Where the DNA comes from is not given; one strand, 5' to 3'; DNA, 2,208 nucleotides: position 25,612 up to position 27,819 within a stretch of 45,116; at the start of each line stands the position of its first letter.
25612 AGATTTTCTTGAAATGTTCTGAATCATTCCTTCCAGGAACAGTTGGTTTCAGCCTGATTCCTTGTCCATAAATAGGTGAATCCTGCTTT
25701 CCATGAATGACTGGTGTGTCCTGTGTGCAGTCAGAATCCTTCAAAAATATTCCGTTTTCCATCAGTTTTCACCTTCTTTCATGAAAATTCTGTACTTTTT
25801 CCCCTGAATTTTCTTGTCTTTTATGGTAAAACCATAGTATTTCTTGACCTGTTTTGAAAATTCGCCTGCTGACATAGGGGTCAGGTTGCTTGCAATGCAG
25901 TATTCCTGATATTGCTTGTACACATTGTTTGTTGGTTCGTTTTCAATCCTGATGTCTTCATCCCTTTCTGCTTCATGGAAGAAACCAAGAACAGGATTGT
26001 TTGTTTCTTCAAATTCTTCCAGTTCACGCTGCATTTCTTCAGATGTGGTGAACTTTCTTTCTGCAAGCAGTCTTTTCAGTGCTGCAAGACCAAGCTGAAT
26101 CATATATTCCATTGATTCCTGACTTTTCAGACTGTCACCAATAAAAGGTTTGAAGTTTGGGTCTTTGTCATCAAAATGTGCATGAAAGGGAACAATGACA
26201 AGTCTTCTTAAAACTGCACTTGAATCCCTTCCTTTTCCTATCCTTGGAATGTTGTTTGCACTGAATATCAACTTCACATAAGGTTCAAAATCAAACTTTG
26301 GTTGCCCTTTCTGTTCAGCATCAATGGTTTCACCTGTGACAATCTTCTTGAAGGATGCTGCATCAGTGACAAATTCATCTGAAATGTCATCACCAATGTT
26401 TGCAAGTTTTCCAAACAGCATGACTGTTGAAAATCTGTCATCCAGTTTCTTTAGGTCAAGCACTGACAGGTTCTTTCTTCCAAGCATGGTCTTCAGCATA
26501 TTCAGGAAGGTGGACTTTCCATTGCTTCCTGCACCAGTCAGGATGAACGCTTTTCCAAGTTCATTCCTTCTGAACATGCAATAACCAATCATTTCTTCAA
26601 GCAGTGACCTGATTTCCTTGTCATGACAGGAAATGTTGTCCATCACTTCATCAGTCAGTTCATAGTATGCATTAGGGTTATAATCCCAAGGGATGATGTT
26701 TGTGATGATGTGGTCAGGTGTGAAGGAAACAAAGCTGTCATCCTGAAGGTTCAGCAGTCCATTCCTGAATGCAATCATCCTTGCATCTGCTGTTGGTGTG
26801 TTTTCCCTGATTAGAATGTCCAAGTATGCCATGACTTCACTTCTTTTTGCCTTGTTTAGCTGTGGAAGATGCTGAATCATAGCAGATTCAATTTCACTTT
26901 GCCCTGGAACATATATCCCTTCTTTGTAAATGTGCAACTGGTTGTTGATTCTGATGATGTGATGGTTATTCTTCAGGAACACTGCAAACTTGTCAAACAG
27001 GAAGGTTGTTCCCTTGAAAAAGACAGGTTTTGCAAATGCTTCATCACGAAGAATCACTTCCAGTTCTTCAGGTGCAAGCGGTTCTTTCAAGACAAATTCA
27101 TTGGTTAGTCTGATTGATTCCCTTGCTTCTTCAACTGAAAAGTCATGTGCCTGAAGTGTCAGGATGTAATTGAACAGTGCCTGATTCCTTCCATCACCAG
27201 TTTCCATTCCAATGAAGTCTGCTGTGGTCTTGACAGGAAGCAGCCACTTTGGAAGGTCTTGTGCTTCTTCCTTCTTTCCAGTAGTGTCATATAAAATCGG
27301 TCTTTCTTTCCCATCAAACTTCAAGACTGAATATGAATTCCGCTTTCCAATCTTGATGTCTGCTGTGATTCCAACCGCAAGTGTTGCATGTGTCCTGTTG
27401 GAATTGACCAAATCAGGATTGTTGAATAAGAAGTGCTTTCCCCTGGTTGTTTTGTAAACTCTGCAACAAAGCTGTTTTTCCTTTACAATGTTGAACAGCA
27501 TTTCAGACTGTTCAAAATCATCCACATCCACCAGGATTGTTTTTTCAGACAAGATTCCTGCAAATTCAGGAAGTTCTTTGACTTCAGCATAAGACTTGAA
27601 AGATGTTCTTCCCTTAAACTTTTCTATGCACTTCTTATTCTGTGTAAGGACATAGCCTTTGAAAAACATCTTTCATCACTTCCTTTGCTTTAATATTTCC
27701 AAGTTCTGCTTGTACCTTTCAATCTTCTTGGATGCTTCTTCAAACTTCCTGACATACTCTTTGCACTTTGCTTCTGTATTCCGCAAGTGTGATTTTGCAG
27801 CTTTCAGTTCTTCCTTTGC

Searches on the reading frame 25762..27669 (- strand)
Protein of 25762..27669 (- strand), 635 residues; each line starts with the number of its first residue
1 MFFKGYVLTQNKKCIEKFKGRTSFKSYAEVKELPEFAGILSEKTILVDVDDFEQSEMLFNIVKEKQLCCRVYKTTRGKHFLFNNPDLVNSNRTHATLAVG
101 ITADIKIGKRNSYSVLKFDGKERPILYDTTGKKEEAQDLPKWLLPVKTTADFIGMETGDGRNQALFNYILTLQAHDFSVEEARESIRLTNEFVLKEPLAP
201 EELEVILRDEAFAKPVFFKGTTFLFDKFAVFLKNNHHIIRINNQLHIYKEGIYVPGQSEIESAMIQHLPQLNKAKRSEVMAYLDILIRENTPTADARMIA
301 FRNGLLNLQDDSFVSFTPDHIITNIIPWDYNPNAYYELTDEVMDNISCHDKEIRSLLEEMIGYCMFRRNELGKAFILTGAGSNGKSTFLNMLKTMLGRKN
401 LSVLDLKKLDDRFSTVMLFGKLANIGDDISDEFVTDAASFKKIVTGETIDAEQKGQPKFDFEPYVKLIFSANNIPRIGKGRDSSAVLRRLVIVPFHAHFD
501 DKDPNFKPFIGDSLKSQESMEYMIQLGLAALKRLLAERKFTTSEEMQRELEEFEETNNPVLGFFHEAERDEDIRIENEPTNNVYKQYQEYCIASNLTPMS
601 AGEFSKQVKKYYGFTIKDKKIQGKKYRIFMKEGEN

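Call 10: search_protein_families(library=pfam, proteins=[window:25762-27669:-], max_evalue=0.01)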
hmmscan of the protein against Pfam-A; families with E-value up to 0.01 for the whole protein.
window:25762-27669:- (635 aa): 4 families
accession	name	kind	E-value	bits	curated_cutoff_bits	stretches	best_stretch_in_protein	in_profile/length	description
PF19263.5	DUF5906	-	1.3e-22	81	27.6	1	377-482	1-108/114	Family of unknown function (DUF5906)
PF08706.16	D5_N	-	3.3e-11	44.1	22.4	1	251-348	52-131/145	D5 N terminal like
PF03288.22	Pox_D5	-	2.2e-06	28.5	21.4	1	555-626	1-72/86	Poxvirus D5 protein-like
PF02257.21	RFX_DNA_binding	-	0.00059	20.8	27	1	579-612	21-54/79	RFX DNA-binding domain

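Call 15: find_related_loci(query=window:25762-27669:-, collection=viral_contigs, flank=10000)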
Query window:25762-27669:- (635 aa) in viral_contigs; peptide patterns used: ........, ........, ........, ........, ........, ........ (x = any residue, [..] = any of these).
95 stretches matched a pattern; 84 encode a relative of the query (tblastn E <= 1e-3); the best 80 are kept; 80 distinct loci.
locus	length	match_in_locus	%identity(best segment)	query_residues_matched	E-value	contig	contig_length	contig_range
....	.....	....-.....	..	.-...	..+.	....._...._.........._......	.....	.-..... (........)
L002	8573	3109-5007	86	1-633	0e+0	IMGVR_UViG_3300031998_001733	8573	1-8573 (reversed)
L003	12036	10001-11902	87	1-634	0e+0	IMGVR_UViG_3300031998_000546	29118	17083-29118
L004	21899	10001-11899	75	1-634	0e+0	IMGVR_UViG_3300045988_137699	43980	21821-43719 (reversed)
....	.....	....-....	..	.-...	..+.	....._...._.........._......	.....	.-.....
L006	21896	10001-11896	73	1-634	0e+0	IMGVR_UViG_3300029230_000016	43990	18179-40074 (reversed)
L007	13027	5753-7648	73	1-634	0e+0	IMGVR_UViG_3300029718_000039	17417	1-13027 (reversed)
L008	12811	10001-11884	74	1-631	0e+0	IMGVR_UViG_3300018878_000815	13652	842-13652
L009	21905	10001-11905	72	1-631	0e+0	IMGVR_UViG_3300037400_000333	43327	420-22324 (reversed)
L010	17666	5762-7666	72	1-631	0e+0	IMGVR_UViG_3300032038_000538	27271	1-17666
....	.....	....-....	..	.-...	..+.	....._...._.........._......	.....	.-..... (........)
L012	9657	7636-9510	73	1-630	0e+0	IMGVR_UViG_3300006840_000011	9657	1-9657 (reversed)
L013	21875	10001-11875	74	1-630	0e+0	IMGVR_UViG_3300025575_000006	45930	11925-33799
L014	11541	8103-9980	72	1-630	0e+0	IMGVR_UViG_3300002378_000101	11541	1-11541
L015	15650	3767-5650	73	1-631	0e+0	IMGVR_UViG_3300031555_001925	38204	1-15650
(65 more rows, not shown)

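Call 16: search_protein_families(library=phrogs, proteins=[window:25762-27669:-], max_evalue=0.001)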
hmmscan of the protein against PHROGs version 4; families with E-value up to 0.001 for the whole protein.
window:25762-27669:- (635 aa): 13 families
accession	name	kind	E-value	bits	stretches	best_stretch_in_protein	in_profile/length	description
phrog_864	-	DNA, RNA and nucleotide metabolism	3.7e-202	675.6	1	2-631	8-622/1064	DNA primase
phrog_1829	-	DNA, RNA and nucleotide metabolism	4.3e-54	184.9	1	246-627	376-748/772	DNA primase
phrog_1156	-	DNA, RNA and nucleotide metabolism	4.6e-48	165.4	1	287-628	472-819/855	DNA primase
phrog_6088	-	DNA, RNA and nucleotide metabolism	2e-42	146.6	1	290-624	424-756/772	DNA primase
phrog_7601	-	unknown function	1.2e-41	144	1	356-627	4-268/289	-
phrog_2478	-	DNA, RNA and nucleotide metabolism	3.8e-26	92.4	1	293-622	503-831/854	DNA polymerase/primase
phrog_1883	-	DNA, RNA and nucleotide metabolism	2.1e-23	83.6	1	314-618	434-735/756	DNA helicase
phrog_16213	-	DNA, RNA and nucleotide metabolism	1.5e-20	74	1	238-499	250-522/732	DNA primase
phrog_16950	-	DNA, RNA and nucleotide metabolism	8.2e-18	64.7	1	285-503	468-693/843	DNA primase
phrog_12939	-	DNA, RNA and nucleotide metabolism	2.2e-10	41.8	1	336-456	178-298/368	DNA primase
phrog_2249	-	DNA, RNA and nucleotide metabolism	1.1e-05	25.3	1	245-609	403-757/802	DNA primase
phrog_25243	-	DNA, RNA and nucleotide metabolism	2.4e-05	23.9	1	381-486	233-342/610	DNA primase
phrog_34460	-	unknown function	0.00022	22.6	1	576-620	16-59/80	-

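Call 25: search_solved_structures(query=window:25762-27669:-, max_evalue=0.01, show_alignments=2)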
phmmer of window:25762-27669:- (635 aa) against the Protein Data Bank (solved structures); distinct sequences matched with E-value up to 0.01: 1.
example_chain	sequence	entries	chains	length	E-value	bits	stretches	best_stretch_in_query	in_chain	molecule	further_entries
7ola_A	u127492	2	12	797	1.8e-44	155.7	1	245-612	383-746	DNA primase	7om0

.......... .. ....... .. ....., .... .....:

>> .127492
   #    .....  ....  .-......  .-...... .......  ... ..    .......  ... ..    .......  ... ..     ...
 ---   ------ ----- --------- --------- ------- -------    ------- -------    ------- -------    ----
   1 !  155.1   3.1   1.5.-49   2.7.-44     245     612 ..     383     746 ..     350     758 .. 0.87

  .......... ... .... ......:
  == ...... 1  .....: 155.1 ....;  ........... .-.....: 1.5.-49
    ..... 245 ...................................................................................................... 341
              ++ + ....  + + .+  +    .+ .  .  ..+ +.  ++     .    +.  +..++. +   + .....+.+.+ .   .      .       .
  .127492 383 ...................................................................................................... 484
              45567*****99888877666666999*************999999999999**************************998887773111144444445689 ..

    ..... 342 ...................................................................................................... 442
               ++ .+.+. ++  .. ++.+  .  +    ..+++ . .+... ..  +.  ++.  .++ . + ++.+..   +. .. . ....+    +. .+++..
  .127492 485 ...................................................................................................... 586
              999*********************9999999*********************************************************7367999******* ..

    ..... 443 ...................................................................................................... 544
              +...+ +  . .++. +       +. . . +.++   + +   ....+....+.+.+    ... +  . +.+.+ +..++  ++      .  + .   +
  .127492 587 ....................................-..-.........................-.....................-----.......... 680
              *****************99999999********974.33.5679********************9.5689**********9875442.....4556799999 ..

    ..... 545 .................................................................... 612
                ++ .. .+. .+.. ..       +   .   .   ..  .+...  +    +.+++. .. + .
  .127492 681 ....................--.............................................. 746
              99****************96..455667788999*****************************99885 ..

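Call 41: find_related_loci(query=window:25762-27669:-, collection=genome_contigs, flank=10000)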
Query window:25762-27669:- (635 aa) in genome_contigs; peptide patterns used: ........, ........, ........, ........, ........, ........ (x = any residue, [..] = any of these).
167 stretches matched a pattern; 14 encode a relative of the query (tblastn E <= 1e-3); 14 distinct loci.
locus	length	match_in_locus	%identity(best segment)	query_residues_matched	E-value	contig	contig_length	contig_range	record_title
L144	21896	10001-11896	76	1-632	0e+0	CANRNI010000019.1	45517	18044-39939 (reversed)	MAG: uncultured Clostridia bacterium isolate Lapin-021__bin38 genome assembly, contig: Lapin-021__NODE_959_length_45517_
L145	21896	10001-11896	74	1-634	0e+0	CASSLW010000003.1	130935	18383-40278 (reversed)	MAG: uncultured Clostridia bacterium isolate extra-ERR2136560.35_1677762861 genome assembly, contig: NODE_17_length_1309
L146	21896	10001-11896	74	1-634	0e+0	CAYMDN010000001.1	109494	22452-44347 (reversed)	MAG TPA_asm: uncultured Clostridium sp. isolate SRP199465_co1_30 genome assembly, contig: NODE_223_length_109494_cov_17.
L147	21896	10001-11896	66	1-631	0e+0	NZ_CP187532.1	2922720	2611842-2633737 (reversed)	Ihubacter sp. rT4E-8 chromosome, complete genome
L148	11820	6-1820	67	29-634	0e+0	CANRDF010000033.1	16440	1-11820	MAG: uncultured Bacilli bacterium isolate Lapin-026__bin92 genome assembly, contig: Lapin-026__NODE_4205_length_16440_co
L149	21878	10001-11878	65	1-631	0e+0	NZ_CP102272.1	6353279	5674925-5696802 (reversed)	[Clostridium] asparagiforme DSM 15981 chromosome, complete genome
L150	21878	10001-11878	65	1-631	0e+0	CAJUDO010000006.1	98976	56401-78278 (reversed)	MAG TPA_asm: uncultured Peptococcaceae bacterium isolate MGBC129548 genome assembly, contig: MGBC129548.6, whole genome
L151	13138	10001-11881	63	1-631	0e+0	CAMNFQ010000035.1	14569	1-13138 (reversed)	MAG: uncultured Firmicutes bacterium isolate SRR873596_bin.39_metaWRAP_v1.3_MAG genome assembly, contig: NODE.9831_lengt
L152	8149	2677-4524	60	2-611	0e+0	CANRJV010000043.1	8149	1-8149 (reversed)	MAG: uncultured Bacilli bacterium isolate Lapin-019__bin1 genome assembly, contig: Lapin-019__NODE_5311_length_8149_cov_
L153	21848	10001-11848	59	2-611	0e+0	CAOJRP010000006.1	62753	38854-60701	MAG TPA_asm: uncultured Erysipelotrichaceae bacterium isolate SRR17684615_bin.2_metawrap_v1.3_MAG genome assembly, conti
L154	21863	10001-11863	58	2-631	0e+0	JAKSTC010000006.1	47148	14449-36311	MAG: Alphaproteobacteria bacterium isolate Horse_feces297 MAG297_6, whole genome shotgun sequence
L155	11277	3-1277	68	209-632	0e+0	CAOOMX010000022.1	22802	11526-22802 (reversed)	MAG TPA_asm: uncultured Bacilli bacterium isolate MGBC100325 genome assembly, contig: MGBC100325.22, whole genome shotgu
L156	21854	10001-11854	47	2-625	0e+0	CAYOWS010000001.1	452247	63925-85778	MAG TPA_asm: uncultured Sphaerochaeta sp. isolate SRP335695_co1_116 genome assembly, contig: NODE_2_length_452247_cov_68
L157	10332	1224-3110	68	1-629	0e+0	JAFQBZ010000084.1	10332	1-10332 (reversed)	MAG: Clostridia bacterium isolate RGIG1681 Goat_Cecum-2__c361010, whole genome shotgun sequence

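Call 45: find_homologous_proteins(query=window:25762-27669:-, max_evalue=1e-20)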
Query window:25762-27669:- (635 aa): 7999 proteins with E <= 1e-20 among 8000 candidates; the best 120 are listed.
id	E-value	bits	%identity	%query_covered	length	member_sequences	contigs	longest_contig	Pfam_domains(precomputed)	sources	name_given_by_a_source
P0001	0.0e+0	1364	95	100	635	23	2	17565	PF19263.6,PF08706.17,PF03288.23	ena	-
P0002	0.0e+0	1320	89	100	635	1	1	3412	PF19263.6,PF08706.17,PF03288.23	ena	-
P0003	0.0e+0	1320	89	100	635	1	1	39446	PF19263.6,PF08706.17,PF03288.23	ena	-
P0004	0.0e+0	1320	90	100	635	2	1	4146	PF19263.6,PF08706.17,PF03288.23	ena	-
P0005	0.0e+0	1294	88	100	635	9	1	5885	PF19263.6,PF08706.17,PF03288.23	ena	-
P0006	0.0e+0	1291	87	100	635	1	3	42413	PF19263.6,PF08706.17,PF03288.23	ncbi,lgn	-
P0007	0.0e+0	1291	87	100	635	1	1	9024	PF19263.6,PF08706.17,PF03288.23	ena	-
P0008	0.0e+0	1290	89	100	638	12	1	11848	PF19263.6,PF08706.17,PF03288.23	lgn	-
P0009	0.0e+0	1290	87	100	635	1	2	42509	PF19263.6,PF08706.17,PF03288.23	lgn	-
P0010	0.0e+0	1289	89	100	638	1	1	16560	PF19263.6,PF08706.17,PF03288.23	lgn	-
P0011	0.0e+0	1289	87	100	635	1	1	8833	PF19263.6,PF08706.17,PF03288.23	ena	-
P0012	0.0e+0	1289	89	100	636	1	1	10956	PF19263.6,PF08706.17,PF03288.23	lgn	-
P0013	0.0e+0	1287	87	100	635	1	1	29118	PF19263.6,PF08706.17,PF03288.23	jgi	-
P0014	0.0e+0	1286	87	100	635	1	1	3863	PF19263.6,PF08706.17,PF03288.23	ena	-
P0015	0.0e+0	1284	88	100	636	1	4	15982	PF19263.6,PF08706.17,PF03288.23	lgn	-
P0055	0.0e+0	1104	75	100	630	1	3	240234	PF19263.6,PF08706.17,PF03288.23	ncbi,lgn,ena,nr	nr:phage/plasmid primase, P4 family [uncultured Anaerocolumna sp.]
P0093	0.0e+0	1083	75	99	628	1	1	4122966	PF19263.6,PF08706.17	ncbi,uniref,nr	ncbi:phage/plasmid primase, P4 family [Tepidibacter hydrothermalis]|uniref:Phage/plasmid primase, P4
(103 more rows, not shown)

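Call 47: search_protein_families(library=ncbifam, proteins=[window:25762-27669:-], max_evalue=0.001)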
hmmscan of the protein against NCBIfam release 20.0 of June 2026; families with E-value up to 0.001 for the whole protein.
window:25762-27669:- (635 aa): 3 families
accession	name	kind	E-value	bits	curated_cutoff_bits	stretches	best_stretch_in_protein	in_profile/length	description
TIGR01613.1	primase_Cterm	subfamily_domain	2.7e-61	207.1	108.7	1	298-603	2-303/304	phage/plasmid primase, P4 family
NF011296.0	PRK14709.1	subfamily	6.1e-20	71.3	613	1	295-627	128-455/469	hypothetical protein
NF005477.0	PRK07078.1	subfamily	9.7e-14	50.5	1014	1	302-591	423-706/759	hypothetical protein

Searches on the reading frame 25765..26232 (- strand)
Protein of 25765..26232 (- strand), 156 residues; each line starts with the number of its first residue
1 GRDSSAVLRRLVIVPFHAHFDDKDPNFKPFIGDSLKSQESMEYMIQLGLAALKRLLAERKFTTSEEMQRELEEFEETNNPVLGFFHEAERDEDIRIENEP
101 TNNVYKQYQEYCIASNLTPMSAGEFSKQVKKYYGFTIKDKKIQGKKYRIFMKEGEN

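Call 54: predict_structure(alignment_id=A3)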
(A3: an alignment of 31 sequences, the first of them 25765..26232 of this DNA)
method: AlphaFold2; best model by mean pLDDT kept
length: 156 residues; sequences in the alignment: 31
mean_pLDDT: 72.3   pTM: 0.52
mean pLDDT of the five models: 72.3, 71.9, 70.0, 69.9, 69.6
residues with pLDDT >= 90: 43; 70-90: 33; 50-70: 53; < 50: 27
segments of 3 or more residues with pLDDT < 50: 1-11, 13-19, 28-35
pLDDT, mean of each block of 10 residues (from residue 1): 40 47 55 51 66 64 62 65 87 89 95 89 91 91 91 74
secondary structure, 60 per line:
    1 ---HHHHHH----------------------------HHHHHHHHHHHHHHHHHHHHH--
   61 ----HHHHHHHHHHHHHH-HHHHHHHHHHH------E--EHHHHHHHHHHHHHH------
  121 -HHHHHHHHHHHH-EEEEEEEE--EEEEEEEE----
elements in order: H4-9 H38-58 H65-78 H80-90 H101-114 H122-133 E135-142 E145-152

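Call 57: fold_search(model_id=the predicted structure, library=pdb)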
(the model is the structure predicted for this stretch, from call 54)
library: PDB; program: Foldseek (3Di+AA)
matches with E <= 10: 438; with E <= 0.001: 0
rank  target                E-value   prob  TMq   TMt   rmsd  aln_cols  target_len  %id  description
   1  1dp7_P                6.2e-02  1.00  0.31  0.61   2.3        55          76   18  COCRYSTAL STRUCTURE OF RFX-DBD IN COMPLEX WITH ITS COGNATE X-BOX BINDING SITE (released 2000-03-06)
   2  8zjr_M                9.0e-02  0.99  0.31  0.55   3.3        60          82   20  Structure of nucleosome-bound RFX5 complex (released 2025-08-13)
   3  2qby_B                1.9e-01  0.91  0.27  0.12   4.5        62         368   21  Crystal structure of a heterodimer of Cdc6/Orc1 initiators bound to origin DNA (from S. solfataricus) (released 2007-09-11)
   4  7jgr_G                4.0e-01  0.44  0.32  0.15  12.2       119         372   13  Structure of Drosophila ORC bound to DNA (84 bp) and Cdc6 (released 2020-09-09)
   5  4i7h_B                4.3e-01  0.30  0.25  0.26  11.3       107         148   17  Structural basis for peroxide sensing and gene regulation by PerR from Streptococcus pyogenes (released 2013-05-08)
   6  2qby_A                4.6e-01  0.89  0.29  0.13   3.3        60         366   17  Crystal structure of a heterodimer of Cdc6/Orc1 initiators bound to origin DNA (from S. solfataricus) (released 2007-09-11)
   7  1tbx_A                4.6e-01  0.51  0.23  0.34   3.7        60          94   22  Crystal structure of SSV1 F-93 (released 2004-07-13)
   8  2mlg_MODEL_1_A        4.8e-01  0.44  0.22  0.37   3.7        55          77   11  Stf76 from the Sulfolobus islandicus plasmid-virus pSSVx (released 2014-03-12)
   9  3a4c                  5.2e-01  0.21  0.22  0.29   7.6        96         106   16  Crystal structure of cdt1 C terminal domain (released 2009-10-13)
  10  1tbx_B                5.5e-01  0.44  0.23  0.35   4.5        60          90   25  Crystal structure of SSV1 F-93 (released 2004-07-13)
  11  8s0e_8                5.5e-01  0.25  0.28  0.20   8.7       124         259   16  H. sapiens OCCM bound to double stranded DNA (released 2024-10-02)
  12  8s0e_G                6.6e-01  0.28  0.29  0.15  11.4       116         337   12  H. sapiens OCCM bound to double stranded DNA (released 2024-10-02)
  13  4pgh_B                8.5e-01  0.12  0.20  0.12  10.6       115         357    8  Caffeic acid O-methyltransferase from Sorghum bicolor (released 2014-07-02)
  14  5zi8_B                9.0e-01  0.30  0.28  0.38   5.0        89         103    8  Crystal structure of the PadR-family transcriptional regulator Rv3488 of Mycobacterium tuberculosis H37Rv in complex w (released 2018-10-17)
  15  6abt_A                9.0e-01  0.23  0.23  0.32   4.8        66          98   15  Crystal structure of transcription factor from Listeria monocytogenes (released 2019-06-05)
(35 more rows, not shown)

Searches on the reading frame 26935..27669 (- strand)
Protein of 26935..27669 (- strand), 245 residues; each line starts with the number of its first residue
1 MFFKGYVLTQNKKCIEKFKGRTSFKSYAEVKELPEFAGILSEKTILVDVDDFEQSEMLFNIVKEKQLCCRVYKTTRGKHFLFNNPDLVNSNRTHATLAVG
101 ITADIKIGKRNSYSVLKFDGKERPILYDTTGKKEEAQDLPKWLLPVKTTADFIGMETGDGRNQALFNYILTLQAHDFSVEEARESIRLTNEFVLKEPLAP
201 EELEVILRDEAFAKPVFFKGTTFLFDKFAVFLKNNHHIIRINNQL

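Call 60: search_solved_structures(query=window:26935-27669:-, max_evalue=1)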
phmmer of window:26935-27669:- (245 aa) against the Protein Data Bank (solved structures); distinct sequences matched with E-value up to 1: 2.
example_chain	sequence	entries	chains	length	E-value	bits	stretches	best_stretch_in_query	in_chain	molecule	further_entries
2mrp_A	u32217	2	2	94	0.64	12.9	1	60-107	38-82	DNA damage-inducible protein 1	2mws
2n7e_A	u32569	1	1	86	0.76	12.6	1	60-105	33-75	DNA damage-inducible protein 1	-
